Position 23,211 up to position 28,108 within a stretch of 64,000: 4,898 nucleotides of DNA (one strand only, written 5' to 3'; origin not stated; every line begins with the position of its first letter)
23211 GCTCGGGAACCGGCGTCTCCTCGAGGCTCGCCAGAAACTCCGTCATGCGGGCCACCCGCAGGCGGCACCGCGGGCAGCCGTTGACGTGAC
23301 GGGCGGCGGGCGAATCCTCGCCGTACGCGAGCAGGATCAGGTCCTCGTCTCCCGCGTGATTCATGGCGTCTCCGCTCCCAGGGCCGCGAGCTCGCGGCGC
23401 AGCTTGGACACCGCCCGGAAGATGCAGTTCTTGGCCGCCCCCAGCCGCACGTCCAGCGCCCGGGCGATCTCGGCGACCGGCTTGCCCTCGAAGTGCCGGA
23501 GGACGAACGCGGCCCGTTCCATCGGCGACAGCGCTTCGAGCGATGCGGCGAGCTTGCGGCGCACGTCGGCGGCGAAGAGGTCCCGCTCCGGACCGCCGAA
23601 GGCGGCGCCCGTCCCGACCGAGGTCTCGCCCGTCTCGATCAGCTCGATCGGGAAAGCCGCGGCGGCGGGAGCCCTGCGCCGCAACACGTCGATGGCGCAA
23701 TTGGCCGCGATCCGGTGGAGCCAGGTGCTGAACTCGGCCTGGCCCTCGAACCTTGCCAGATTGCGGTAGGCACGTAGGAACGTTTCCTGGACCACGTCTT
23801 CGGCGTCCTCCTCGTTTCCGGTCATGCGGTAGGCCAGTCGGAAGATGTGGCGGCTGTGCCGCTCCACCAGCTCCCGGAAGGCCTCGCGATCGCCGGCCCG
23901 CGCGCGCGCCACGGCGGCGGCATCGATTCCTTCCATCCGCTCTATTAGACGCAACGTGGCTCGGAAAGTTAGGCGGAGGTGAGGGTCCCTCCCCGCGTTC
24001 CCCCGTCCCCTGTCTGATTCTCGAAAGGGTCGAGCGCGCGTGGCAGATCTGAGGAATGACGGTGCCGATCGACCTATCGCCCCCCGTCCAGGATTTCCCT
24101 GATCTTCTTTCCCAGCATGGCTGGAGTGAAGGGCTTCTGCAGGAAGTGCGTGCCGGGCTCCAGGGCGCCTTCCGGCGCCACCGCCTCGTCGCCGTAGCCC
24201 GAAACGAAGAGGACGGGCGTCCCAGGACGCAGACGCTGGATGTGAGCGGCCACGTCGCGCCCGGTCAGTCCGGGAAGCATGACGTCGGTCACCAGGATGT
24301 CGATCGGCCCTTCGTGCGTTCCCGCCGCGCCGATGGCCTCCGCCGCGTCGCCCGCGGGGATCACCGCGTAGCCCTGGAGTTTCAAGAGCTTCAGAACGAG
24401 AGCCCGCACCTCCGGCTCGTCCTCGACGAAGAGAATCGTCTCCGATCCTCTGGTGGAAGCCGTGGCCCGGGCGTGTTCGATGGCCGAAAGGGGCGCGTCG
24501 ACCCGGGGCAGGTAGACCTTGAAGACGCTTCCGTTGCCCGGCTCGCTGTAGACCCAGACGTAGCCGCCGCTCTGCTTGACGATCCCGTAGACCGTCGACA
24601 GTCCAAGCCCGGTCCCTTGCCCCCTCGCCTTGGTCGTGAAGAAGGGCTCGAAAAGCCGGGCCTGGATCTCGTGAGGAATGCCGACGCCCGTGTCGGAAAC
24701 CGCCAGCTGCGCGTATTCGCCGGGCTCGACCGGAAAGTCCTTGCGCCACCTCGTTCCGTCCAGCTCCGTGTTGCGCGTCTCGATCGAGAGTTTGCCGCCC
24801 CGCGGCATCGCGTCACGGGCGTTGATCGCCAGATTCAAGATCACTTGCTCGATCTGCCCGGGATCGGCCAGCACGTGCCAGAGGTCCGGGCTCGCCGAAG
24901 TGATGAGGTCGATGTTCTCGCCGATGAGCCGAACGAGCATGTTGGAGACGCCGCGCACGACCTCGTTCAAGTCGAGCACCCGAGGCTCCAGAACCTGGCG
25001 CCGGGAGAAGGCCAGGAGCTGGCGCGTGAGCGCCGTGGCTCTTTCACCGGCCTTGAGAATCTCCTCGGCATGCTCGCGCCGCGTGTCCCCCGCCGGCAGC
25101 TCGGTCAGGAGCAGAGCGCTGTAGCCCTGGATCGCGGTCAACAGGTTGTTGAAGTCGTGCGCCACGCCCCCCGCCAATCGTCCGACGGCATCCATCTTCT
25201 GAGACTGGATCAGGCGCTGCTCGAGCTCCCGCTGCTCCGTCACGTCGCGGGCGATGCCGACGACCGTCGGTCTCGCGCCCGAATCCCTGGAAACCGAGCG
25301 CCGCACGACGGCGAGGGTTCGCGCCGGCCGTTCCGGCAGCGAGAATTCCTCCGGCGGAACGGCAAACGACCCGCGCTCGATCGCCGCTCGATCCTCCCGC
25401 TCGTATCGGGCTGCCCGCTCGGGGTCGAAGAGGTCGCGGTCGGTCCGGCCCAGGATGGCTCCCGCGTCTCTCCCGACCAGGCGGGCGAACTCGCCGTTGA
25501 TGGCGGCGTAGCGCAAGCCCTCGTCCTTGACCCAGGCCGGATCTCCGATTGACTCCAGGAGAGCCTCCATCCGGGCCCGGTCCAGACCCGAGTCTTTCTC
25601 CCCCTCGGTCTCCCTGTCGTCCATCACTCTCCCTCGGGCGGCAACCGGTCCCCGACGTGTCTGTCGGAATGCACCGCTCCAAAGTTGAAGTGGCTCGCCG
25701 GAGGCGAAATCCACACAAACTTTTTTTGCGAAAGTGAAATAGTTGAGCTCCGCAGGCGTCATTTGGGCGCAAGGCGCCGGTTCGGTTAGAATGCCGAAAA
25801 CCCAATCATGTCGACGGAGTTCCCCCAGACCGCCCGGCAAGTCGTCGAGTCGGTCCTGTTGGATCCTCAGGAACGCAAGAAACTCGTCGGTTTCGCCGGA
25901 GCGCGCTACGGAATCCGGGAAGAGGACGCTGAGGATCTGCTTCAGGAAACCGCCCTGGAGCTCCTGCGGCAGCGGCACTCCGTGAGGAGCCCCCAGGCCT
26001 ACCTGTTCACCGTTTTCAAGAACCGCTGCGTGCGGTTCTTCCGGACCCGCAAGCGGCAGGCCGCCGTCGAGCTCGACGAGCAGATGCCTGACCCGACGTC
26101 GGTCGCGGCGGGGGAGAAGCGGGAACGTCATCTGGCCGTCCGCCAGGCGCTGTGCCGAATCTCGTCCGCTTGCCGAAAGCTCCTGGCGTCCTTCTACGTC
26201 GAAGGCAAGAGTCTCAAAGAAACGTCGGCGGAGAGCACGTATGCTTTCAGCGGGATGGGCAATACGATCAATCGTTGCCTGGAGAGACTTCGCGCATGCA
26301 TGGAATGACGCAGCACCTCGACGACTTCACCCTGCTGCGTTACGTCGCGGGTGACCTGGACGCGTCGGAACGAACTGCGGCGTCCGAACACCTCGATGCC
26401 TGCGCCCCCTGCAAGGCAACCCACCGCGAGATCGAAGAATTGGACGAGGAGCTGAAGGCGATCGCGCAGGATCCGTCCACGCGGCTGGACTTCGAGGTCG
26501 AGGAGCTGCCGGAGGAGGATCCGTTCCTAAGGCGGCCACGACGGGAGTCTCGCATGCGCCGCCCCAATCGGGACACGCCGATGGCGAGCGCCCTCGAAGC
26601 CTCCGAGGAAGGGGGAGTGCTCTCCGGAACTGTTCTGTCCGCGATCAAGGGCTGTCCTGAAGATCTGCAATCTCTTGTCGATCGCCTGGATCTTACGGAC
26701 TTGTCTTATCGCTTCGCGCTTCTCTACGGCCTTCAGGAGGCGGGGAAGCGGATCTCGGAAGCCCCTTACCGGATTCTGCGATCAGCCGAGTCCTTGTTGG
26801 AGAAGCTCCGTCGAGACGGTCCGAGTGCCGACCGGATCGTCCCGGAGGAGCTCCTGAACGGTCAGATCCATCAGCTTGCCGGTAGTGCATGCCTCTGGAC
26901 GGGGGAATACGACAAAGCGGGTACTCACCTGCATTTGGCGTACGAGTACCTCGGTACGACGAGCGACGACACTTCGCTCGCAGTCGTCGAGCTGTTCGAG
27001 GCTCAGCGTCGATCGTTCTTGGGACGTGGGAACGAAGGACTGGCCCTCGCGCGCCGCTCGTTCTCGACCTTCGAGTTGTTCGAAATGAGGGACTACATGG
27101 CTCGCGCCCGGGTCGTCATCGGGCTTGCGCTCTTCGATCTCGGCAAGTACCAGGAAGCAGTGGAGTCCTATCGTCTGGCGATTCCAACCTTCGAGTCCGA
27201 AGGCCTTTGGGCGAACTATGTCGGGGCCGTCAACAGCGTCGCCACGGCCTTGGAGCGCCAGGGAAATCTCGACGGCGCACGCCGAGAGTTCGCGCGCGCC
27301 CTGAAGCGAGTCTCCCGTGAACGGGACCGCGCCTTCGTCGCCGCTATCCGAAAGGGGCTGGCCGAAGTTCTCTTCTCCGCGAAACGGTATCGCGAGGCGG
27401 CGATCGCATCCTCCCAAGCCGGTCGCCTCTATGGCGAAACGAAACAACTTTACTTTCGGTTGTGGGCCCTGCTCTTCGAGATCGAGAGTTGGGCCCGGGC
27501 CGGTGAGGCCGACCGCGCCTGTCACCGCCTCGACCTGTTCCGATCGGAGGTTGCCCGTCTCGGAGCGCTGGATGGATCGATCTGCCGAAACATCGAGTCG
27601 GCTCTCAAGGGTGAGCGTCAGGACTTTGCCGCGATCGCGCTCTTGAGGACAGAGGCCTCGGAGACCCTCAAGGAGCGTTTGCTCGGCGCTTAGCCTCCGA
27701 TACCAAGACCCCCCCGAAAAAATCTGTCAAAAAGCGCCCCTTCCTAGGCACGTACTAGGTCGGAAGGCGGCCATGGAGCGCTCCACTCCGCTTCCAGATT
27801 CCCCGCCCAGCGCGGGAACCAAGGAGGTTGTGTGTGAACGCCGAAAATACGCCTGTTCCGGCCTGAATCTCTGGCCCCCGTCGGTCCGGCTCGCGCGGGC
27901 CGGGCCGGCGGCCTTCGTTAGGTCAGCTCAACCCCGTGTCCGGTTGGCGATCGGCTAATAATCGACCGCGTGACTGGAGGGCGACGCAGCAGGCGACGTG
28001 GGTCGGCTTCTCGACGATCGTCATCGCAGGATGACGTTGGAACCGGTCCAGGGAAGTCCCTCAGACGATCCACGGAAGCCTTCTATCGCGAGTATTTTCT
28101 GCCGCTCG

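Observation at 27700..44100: ~16.5-kb accessory island of polymorphic-toxin and regulator cassettes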

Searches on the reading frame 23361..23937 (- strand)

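Call 34: search_protein_families(library=pfam, proteins=[window:23362-23937:-], max_evalue=5)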
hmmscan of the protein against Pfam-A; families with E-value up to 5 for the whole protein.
window:23362-23937:- (192 aa): 0 families

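Call 79: search_protein_families(library=pfam, proteins=[window:23361-23936:-], max_evalue=0.001)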
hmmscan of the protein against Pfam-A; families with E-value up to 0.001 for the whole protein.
window:23361-23936:- (191 aa): 3 families
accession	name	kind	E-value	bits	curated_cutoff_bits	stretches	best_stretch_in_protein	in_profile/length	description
PF04542.20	Sigma70_r2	-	1.8e-23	82.6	24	1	23-89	1-69/71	Sigma-70 region 2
PF08281.18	Sigma70_r4_2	-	4.7e-12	45.8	25.7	1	127-179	2-54/54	Sigma-70, region 4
PF04545.22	Sigma70_r4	-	1.5e-08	34.4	24.1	1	133-180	2-49/50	Sigma-70, region 4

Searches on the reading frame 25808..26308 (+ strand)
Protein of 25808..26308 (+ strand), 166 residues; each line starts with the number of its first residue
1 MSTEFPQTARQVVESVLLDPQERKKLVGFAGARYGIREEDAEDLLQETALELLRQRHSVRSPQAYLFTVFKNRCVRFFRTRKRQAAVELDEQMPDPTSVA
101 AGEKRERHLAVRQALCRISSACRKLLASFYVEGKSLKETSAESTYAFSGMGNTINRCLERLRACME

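Call 5: search_protein_families(library=pfam, proteins=[window:25808-26308:+], max_evalue=0.01)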
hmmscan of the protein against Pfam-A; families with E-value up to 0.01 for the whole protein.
window:25808-26308:+ (166 aa): 1 family
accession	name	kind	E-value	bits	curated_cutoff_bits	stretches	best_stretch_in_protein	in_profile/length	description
PF04542.20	Sigma70_r2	-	2e-10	40.7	24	1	32-83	14-70/71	Sigma-70 region 2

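Call 16: search_protein_families(library=ncbifam, proteins=[window:25808-26308:+], max_evalue=0.01)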
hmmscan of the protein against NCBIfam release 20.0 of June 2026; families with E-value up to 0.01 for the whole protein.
window:25808-26308:+ (166 aa): 54 families (the best 25 are shown)
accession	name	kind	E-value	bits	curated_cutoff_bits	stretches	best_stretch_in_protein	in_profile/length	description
TIGR02985.1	Sig70_bacteroi1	subfamily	1.3e-14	54.7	126.4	1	24-163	12-160/162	RNA polymerase sigma-70 factor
TIGR02937.1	sigma70-ECF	superfamily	1.4e-13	50.8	42.9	1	25-164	13-164/165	sigma-70 family RNA polymerase sigma factor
TIGR02989.1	Sig-70_gvs1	subfamily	8.6e-13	48.5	124.55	1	37-165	24-158/158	RNA polymerase sigma-70 factor, Rhodopirellula/Verrucomicrobium family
TIGR02983.1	SigE-fam_strep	subfamily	2.2e-10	40.7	141.55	1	38-164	30-157/162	SigE family RNA polymerase sigma factor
NF009165.0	PRK12512.1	equivalog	2.8e-10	40.1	198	1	32-161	44-175/184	RNA polymerase sigma factor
NF058625.1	sigma_PG0214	equivalog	2.4e-09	37.1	130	1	23-138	14-134/170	GFO_1088 family ECF-type sigma factor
NF007227.0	PRK09645.1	subfamily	4.6e-09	36.4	202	1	39-142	38-147/177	sigma-70 family RNA polymerase sigma factor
NF007225.0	PRK09643.1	equivalog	1.1e-08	35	190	1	36-140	49-157/204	RNA polymerase sigma factor SigM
NF007215.0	PRK09637.1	equivalog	1.3e-08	35.1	212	1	38-165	25-154/181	RNA polymerase sigma factor SigZ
TIGR02959.1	SigZ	equivalog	2.2e-08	34.1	168.65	1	38-165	19-148/170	RNA polymerase sigma factor SigZ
NF009191.0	PRK12539.1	subfamily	5.1e-08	32.6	171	1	32-164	43-178/185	sigma-70 family RNA polymerase sigma factor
NF009172.0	PRK12519.1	subfamily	1.3e-07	31.4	222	1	38-163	53-187/194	RNA polymerase sigma factor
NF007222.0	PRK09640.1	equivalog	2.1e-07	30.7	194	1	31-163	43-180/188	RNA polymerase sigma factor SigX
NF009167.0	PRK12514.1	equivalog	3.7e-07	30.2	265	1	39-166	45-179/180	RNA polymerase sigma factor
NF009179.0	PRK12527.1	equivalog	4e-07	30.2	162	1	24-145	6-133/159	RNA polymerase sigma factor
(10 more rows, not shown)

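Call 17: find_encoding_contigs(protein=window:25808-26308:+, flank=10000, max_places=10)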
Protein window:25808-26308:+ (166 aa): 2 contigs read that carry it; 2 places shown.
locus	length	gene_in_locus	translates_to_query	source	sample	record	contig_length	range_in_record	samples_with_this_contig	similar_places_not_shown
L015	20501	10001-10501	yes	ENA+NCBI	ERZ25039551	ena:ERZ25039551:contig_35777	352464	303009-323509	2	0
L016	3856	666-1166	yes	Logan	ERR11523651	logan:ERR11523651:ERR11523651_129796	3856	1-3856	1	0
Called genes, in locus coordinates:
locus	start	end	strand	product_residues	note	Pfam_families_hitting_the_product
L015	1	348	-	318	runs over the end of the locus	PF01380:SIS, PF00571:CBS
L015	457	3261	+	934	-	PF00675:Peptidase_M16, PF05193:Peptidase_M16_C, PF00675:Peptidase_M16, PF05193:Peptidase_M16_C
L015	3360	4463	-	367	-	PF02985:HEAT (faint), PF13513:HEAT_EZ (faint), PF13646:HEAT_2, PF03130:HEAT_PBS (faint), PF13646:HEAT_2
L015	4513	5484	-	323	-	-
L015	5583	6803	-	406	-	PF13646:HEAT_2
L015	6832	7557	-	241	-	-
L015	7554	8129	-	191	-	PF04542:Sigma70_r2, PF08281:Sigma70_r4_2, PF04545:Sigma70_r4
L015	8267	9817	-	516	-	PF00989:PAS (faint), PF08448:PAS_4, PF00512:HisKA, PF02518:HATPase_c, PF00072:Response_reg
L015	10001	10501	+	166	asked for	PF04542:Sigma70_r2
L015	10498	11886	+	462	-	PF13432:TPR_16 (faint), PF13428:TPR_14 (faint), PF07719:TPR_2 (faint), PF00515:TPR_1 (faint), PF13374:TPR_10 (faint), PF13424:TPR_12 (weak)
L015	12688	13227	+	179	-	-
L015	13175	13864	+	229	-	-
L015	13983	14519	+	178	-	PF24719:Imm33-like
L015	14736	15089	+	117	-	-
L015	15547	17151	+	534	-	PF14938:SNAP (weak)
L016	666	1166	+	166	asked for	PF04542:Sigma70_r2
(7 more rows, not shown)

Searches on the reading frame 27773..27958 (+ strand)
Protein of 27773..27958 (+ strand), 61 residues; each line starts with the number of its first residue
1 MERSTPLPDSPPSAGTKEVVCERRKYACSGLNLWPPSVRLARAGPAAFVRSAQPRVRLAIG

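Call 6: search_protein_families(library=pfam, proteins=[window:27773-27958:+], max_evalue=0.01)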
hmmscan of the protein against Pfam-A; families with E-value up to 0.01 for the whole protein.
window:27773-27958:+ (61 aa): 0 families
